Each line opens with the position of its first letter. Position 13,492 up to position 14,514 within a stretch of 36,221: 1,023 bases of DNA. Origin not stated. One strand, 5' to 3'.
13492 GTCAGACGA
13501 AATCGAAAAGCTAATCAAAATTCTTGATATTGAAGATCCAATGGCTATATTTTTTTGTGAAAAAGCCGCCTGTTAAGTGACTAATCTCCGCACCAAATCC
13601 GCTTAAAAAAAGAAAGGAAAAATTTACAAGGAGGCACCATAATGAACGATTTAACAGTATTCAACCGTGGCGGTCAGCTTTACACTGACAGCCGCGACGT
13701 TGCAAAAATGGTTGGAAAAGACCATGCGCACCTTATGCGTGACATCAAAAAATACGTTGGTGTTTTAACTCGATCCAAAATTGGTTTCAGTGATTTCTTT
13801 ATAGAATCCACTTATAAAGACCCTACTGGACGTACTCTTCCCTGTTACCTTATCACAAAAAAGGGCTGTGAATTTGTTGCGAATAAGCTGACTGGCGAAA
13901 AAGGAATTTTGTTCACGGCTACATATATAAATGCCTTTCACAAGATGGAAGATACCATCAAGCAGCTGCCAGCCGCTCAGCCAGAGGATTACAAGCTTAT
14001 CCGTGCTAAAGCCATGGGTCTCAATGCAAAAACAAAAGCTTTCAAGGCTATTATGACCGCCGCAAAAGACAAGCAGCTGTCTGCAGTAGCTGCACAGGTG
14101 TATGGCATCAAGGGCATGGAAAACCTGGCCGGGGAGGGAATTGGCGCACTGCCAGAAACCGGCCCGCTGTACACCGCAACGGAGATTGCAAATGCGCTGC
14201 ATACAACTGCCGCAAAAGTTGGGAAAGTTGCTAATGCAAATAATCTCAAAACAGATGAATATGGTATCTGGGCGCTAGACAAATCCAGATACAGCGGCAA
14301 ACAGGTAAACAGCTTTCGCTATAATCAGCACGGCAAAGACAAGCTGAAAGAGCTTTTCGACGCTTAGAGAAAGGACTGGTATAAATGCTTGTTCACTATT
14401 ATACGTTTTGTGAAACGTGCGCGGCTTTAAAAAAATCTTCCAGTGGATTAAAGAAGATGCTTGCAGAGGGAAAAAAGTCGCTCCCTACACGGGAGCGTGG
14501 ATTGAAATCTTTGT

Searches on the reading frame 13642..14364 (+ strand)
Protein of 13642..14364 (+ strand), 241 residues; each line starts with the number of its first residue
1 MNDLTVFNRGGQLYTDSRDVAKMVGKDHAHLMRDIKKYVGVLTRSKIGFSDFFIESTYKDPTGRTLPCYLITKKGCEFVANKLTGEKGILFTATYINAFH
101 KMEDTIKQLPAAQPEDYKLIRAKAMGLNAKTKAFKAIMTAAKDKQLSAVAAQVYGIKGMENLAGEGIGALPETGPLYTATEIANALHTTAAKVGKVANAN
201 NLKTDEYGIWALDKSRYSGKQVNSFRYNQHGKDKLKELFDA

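Call 87: search_protein_families(library=pfam, proteins=[window:13642-14364:+], max_evalue=0.01)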
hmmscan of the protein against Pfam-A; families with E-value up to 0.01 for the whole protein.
window:13642-14364:+ (241 aa): 1 family
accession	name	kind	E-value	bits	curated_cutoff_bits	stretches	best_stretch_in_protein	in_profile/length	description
PF09669.15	Phage_pRha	-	1.1e-25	90.4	29.9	1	15-103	1-90/91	Phage regulatory protein Rha (Phage_pRha)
